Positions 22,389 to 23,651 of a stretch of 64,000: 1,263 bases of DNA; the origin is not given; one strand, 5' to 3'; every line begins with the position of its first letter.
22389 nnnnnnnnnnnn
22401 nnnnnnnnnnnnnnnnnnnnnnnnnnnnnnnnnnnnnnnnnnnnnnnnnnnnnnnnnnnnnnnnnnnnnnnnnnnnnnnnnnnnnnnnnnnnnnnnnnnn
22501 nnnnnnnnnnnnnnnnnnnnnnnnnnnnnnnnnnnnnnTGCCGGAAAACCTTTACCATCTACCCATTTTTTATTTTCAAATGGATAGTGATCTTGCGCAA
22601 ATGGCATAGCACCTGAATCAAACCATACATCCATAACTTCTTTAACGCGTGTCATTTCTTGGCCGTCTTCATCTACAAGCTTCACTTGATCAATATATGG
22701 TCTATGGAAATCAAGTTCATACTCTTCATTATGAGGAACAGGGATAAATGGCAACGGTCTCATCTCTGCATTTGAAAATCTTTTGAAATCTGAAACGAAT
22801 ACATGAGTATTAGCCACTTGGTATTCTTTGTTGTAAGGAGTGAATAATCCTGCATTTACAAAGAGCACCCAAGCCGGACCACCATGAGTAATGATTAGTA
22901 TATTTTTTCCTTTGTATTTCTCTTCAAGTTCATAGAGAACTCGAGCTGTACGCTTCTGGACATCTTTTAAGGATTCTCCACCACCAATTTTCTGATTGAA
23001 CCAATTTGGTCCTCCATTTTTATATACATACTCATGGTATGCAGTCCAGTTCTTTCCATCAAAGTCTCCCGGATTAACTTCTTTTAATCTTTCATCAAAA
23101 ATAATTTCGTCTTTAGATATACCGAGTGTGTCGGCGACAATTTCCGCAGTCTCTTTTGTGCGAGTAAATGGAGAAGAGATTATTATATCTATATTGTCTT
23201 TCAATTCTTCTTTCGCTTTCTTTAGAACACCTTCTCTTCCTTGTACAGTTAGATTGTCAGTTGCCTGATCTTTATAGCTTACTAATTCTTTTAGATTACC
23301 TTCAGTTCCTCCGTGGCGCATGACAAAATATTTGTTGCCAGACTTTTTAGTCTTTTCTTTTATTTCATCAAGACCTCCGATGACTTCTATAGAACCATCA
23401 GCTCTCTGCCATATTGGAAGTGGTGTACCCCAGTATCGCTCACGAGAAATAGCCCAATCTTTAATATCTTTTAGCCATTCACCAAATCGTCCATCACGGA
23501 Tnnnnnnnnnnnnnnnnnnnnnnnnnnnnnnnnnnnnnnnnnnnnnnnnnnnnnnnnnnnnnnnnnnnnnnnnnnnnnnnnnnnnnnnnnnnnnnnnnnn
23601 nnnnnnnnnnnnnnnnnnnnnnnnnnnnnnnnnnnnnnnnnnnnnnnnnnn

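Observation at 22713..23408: Complete histidine-phosphatase (PGAM-like) domain inserted in-frame into the IleRS catalytic core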

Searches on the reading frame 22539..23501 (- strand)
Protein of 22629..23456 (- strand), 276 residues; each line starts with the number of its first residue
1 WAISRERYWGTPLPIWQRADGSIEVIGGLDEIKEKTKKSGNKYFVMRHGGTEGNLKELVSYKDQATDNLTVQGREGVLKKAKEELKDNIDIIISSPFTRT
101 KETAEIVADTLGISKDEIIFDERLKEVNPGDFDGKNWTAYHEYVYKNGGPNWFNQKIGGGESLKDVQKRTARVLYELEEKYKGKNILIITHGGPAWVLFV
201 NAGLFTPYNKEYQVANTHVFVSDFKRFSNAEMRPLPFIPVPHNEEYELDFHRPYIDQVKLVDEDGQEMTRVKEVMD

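Call 21: search_solved_structures(query=window:22731-23393:-, show_alignments=2, max_evalue=0.001)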
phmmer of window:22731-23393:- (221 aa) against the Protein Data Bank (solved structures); distinct sequences matched with E-value up to 0.001: 10.
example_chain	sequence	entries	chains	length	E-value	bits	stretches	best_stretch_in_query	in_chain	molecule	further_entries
1ebb_A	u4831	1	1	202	8.9e-10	41.8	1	23-174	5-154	PHOSPHATASE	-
1h2e_A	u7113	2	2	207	9.5e-10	41.7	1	23-174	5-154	PHOSPHATASE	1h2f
9mmh_A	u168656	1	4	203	1.4e-09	41.1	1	21-178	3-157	Phosphoglycerate mutase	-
5zkk_A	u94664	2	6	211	1.2e-07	34.8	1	21-201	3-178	Phosphoglycerate mutase family protein, putative | Phosphoglycerate mutase family protein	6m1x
4ij5_A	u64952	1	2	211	1.8e-07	34.2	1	23-178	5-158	Phosphoserine phosphatase 1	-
4ij6_A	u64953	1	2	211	8.2e-07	32.1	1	40-178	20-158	Phosphoserine phosphatase 1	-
5zr2_A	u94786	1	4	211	2.6e-06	30.4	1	21-201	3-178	Phosphoglycerate mutase family protein, putative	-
1fzt_A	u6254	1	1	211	1.1e-05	28.5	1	17-179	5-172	PHOSPHOGLYCERATE MUTASE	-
3hjg_A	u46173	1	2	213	6.9e-05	25.8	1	67-179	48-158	Putative alpha-ribazole-5'-phosphate phosphatase CobC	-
6nru_A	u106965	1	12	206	0.00049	23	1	21-178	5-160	CobC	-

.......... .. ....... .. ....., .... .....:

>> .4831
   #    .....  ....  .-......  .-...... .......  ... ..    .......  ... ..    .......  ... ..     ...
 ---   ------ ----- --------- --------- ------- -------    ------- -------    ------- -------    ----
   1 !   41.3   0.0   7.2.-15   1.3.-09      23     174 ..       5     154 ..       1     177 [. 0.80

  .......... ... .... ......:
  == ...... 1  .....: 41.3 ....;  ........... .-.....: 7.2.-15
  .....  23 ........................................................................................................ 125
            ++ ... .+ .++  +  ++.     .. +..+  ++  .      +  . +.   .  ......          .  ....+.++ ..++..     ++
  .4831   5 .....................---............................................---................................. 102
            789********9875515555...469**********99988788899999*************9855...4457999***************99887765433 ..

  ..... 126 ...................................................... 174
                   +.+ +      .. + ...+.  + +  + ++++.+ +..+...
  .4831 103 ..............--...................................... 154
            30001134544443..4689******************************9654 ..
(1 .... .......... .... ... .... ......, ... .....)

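Call 36: find_related_loci(query=window:22629-23456:-, collection=genome_contigs, flank=6000)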
Query window:22629-23456:- (276 aa) in genome_contigs; peptide patterns used: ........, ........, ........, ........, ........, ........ (x = any residue, [..] = any of these).
176 stretches matched a pattern; 10 encode a relative of the query (tblastn E <= 1e-3); 10 distinct loci.
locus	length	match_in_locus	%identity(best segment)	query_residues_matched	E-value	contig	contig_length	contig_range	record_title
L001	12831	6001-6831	78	1-276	2e-150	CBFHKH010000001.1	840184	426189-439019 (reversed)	MAG: Minisyncoccia bacterium isolate AGTU_16_bin_21_orig genome assembly, contig: AGTU_16_bin_21_orig_AGTU_16_c_00000000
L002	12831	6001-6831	80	1-276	4e-148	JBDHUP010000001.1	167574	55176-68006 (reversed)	MAG: Candidatus Paceibacteria bacterium isolate AS-MESO-3CA.90 NODE_310_length_167574_cov_5.166170, whole genome shotgun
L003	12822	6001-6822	61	1-276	1e-114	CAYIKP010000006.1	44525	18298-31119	MAG TPA_asm: uncultured Candidatus Saccharibacteria bacterium isolate ERP119705_co23_581 genome assembly, contig: NODE_5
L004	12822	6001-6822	61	1-276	5e-115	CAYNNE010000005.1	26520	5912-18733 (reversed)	MAG TPA_asm: uncultured Candidatus Saccharibacteria bacterium isolate SRP178908_co2_278 genome assembly, contig: NODE_61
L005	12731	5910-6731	62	1-276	2e-113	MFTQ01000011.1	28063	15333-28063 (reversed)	MAG: Candidatus Nomurabacteria bacterium RIFCSPHIGHO2_01_FULL_41_71 rifcsphigho2_01_scaffold_2975, whole genome shotgun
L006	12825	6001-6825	59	1-276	1e-112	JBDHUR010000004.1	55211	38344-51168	MAG: Candidatus Paceibacteria bacterium isolate AS-MESO-3CA.210 NODE_2299_length_55211_cov_6.989789, whole genome shotgu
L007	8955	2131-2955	58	1-276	3e-110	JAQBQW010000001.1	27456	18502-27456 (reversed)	MAG: Parcubacteria group bacterium isolate RYN_383 scaffold_4109891, whole genome shotgun sequence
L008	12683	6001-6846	59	1-276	3e-107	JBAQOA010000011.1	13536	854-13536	MAG: Minisyncoccia bacterium isolate MFD12002_ilm_asm_bin21 k127_72554, whole genome shotgun sequence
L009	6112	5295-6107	57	1-265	5e-103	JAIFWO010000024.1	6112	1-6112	MAG: Candidatus Parcubacteria bacterium isolate viral-cat_51_11 PAFVLPS_2018_scaffold_68621, whole genome shotgun sequen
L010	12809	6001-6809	38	1-276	1e-37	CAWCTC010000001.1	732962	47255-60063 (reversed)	MAG: uncultured bacterium isolate MFD01476.bin.2.188 genome assembly, contig: contig_65275, whole genome shotgun sequenc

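Call 39: list_cluster_members(proteins=[P0122, P0128, P0140, P0172, P0199, P0212, P0231, P0252, P0264, P0237])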
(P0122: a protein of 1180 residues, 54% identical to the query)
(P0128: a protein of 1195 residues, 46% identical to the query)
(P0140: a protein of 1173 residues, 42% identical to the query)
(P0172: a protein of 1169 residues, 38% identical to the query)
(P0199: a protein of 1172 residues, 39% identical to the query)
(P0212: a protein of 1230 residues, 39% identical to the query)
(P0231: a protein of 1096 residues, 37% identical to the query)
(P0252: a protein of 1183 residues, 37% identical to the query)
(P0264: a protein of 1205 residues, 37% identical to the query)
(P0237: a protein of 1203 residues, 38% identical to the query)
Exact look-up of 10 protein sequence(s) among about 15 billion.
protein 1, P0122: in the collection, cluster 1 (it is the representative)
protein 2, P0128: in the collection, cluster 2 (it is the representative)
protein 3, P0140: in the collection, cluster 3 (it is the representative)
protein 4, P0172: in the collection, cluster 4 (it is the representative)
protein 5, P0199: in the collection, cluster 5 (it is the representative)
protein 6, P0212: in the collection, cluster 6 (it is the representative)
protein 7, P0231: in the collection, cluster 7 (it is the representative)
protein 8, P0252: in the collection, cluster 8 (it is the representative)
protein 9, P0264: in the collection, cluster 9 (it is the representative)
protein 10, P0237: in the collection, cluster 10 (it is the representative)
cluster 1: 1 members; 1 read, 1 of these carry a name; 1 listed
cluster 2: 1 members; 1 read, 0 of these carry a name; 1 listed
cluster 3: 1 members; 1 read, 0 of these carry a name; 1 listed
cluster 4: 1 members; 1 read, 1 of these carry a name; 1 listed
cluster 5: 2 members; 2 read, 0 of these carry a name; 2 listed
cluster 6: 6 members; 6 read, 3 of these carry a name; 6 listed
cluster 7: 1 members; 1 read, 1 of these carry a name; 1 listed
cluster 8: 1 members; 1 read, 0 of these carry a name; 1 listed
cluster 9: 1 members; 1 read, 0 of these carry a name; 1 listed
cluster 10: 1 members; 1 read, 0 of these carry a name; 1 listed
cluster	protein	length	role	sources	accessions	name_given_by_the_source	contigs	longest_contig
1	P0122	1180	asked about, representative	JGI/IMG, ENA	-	isoleucyl-tRNA synthetase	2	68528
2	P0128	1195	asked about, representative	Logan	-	-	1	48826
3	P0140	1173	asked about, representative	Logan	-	-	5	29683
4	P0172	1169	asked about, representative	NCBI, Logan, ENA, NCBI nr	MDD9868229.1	MAG: class I tRNA ligase family protein [Candidatus Campbellbacteria bacterium] | class I tRNA ligase family protein [Candidatus Campbellbacteria bacterium]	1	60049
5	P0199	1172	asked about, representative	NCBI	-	-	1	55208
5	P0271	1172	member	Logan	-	-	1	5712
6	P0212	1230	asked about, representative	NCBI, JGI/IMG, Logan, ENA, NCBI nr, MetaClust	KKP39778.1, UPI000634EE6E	MAG: isoleucyl-tRNA synthetase, isoleucyl-tRNA synthetase [Candidatus Peregrinibacteria ... | status=active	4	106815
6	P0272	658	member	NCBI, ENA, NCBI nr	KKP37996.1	MAG: Isoleucine-tRNA ligase [Candidatus Peregrinibacteria bacterium GW2011_GWA2_33_10]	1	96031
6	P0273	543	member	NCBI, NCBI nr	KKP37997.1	MAG: Isoleucine-tRNA ligase [Candidatus Peregrinibacteria bacterium GW2011_GWA2_33_10]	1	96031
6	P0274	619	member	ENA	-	-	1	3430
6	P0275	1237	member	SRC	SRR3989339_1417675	-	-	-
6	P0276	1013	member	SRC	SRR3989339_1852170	-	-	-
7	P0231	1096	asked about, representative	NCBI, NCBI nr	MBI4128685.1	MAG: class I tRNA ligase family protein, partial [Parcubacteria group bacterium] | class I tRNA ligase family protein [Parcubacteria group bacterium]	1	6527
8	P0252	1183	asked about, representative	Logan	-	-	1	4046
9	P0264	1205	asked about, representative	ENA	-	-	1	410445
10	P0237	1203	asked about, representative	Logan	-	-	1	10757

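Call 41: search_protein_families(library=pfam, proteins=[P0261, P0162, P0234, P0258, P0242, P0253, P0192, P0270], max_evalue=0.00001)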
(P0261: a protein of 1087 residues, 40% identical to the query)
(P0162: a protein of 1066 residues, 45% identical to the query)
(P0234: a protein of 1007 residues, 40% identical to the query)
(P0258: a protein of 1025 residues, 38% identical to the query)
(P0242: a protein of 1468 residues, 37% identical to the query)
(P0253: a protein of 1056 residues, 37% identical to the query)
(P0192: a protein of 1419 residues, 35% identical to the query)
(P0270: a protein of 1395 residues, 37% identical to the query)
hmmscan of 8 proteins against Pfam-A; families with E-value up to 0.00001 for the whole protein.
P0261 (1087 aa): 3 families
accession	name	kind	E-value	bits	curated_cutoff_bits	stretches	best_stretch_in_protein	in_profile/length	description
PF00133.28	tRNA-synt_1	-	1.5e-135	452.6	22.7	3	21-528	2-285/414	tRNA synthetases class I (I, L, M and V)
PF00300.27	His_Phos_1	-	6.9e-69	231.8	21.7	2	541-697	1-163/194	Histidine phosphatase superfamily (branch 1)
PF09334.17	tRNA-synt_1g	-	1.1e-16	61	20.1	1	51-190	8-128/391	tRNA synthetases class I (M)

P0162 (1066 aa): 7 families
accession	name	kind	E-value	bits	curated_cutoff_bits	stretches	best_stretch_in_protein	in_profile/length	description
PF00133.28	tRNA-synt_1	-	2.4e-100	336.6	22.7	2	18-677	2-270/414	tRNA synthetases class I (I, L, M and V)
PF00300.27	His_Phos_1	-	1.5e-39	136.1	21.7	1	680-854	1-176/194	Histidine phosphatase superfamily (branch 1)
PF13673.13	Acetyltransf_10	-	1.2e-16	61.3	23.6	1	949-1063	21-126/128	Acetyltransferase (GNAT) domain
PF00583.31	Acetyltransf_1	-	1.6e-12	48.1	20.7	1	935-1044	3-116/116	Acetyltransferase (GNAT) family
PF01797.21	Y1_Tnp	-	7e-12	46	23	1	340-461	17-120/121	Transposase IS200 like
PF13508.13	Acetyltransf_7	-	9.2e-12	45.6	27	1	966-1046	3-84/84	Acetyltransferase (GNAT) domain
PF09334.17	tRNA-synt_1g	-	8.1e-10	38.5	20.1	0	48-193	8-134/391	tRNA synthetases class I (M)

P0234 (1007 aa): 3 families
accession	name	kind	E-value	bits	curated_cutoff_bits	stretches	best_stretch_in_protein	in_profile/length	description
PF00133.28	tRNA-synt_1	-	3.8e-96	322.8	22.7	2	18-499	2-265/414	tRNA synthetases class I (I, L, M and V)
PF00300.27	His_Phos_1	-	7.9e-78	261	21.7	2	754-922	2-173/194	Histidine phosphatase superfamily (branch 1)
PF09334.17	tRNA-synt_1g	-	3e-10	39.9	20.1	0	48-191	8-132/391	tRNA synthetases class I (M)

P0258 (1025 aa): 4 families
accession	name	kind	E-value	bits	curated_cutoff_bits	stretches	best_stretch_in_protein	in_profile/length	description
PF00300.27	His_Phos_1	-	1.1e-77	260.5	21.7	2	302-486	1-183/194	Histidine phosphatase superfamily (branch 1)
PF00133.28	tRNA-synt_1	-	1.1e-53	182.9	22.7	2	483-612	287-413/414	tRNA synthetases class I (I, L, M and V)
PF08264.19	Anticodon_1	-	1.8e-32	112.7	25.1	1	681-829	1-146/148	Anticodon-binding domain of tRNA ligase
PF19302.4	DUF5915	-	1.1e-29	103.8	27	1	846-1023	2-189/195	Domain of unknown function (DUF5915)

P0242 (1468 aa): 5 families
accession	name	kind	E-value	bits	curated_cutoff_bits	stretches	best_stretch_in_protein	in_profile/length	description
PF00133.28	tRNA-synt_1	-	3e-124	415.4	22.7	2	24-529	2-266/414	tRNA synthetases class I (I, L, M and V)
PF00300.27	His_Phos_1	-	8.8e-81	270.6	21.7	2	755-938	2-182/194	Histidine phosphatase superfamily (branch 1)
PF19302.4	DUF5915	-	1.1e-23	84.2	27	1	1288-1467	2-194/195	Domain of unknown function (DUF5915)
PF08264.19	Anticodon_1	-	7.3e-22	78.3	25.1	1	1118-1265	1-144/148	Anticodon-binding domain of tRNA ligase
PF09334.17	tRNA-synt_1g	-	3e-12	46.4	20.1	0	67-119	8-60/391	tRNA synthetases class I (M)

P0253 (1056 aa): 5 families
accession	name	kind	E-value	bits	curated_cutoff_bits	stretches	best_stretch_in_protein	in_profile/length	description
PF00300.27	His_Phos_1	-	2.3e-83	279.1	21.7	2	341-522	3-184/194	Histidine phosphatase superfamily (branch 1)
PF00133.28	tRNA-synt_1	-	6e-65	220.1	22.7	2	519-645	288-413/414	tRNA synthetases class I (I, L, M and V)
PF08264.19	Anticodon_1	-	1.2e-25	90.6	25.1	1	693-851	1-145/148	Anticodon-binding domain of tRNA ligase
PF19302.4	DUF5915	-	3.7e-21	76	27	1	876-1028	5-168/195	Domain of unknown function (DUF5915)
PF09334.17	tRNA-synt_1g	-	1.9e-08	33.9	20.1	0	594-659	314-378/391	tRNA synthetases class I (M)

P0192 (1419 aa): 5 families
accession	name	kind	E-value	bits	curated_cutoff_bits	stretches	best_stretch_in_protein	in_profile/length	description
PF00133.28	tRNA-synt_1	-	4.2e-143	477.5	22.7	2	18-485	2-265/414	tRNA synthetases class I (I, L, M and V)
PF00300.27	His_Phos_1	-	2.6e-82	275.6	21.7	2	871-1061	1-189/194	Histidine phosphatase superfamily (branch 1)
PF19302.4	DUF5915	-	1.1e-34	120.2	27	1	1229-1418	2-194/195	Domain of unknown function (DUF5915)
PF08264.19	Anticodon_1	-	8.8e-33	113.7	25.1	1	1065-1210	1-146/148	Anticodon-binding domain of tRNA ligase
PF09334.17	tRNA-synt_1g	-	7.8e-17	61.5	20.1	0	775-847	310-380/391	tRNA synthetases class I (M)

P0270 (1395 aa): 6 families
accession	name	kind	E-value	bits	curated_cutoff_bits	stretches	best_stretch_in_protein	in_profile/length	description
PF00133.28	tRNA-synt_1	-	1.3e-129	433.1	22.7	3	20-495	2-272/414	tRNA synthetases class I (I, L, M and V)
PF00300.27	His_Phos_1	-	1.8e-38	132.6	21.7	1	497-659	1-165/194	Histidine phosphatase superfamily (branch 1)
PF19302.4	DUF5915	-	4.4e-32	111.6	27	1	1214-1394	4-193/195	Domain of unknown function (DUF5915)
PF08264.19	Anticodon_1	-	5.8e-29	101.3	25.1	1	1045-1193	1-146/148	Anticodon-binding domain of tRNA ligase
PF09334.17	tRNA-synt_1g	-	1.5e-15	57.3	20.1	1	942-1007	311-374/391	tRNA synthetases class I (M)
PF13238.12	AAA_18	-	1.7e-06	28.9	29.4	1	747-863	2-119/128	AAA domain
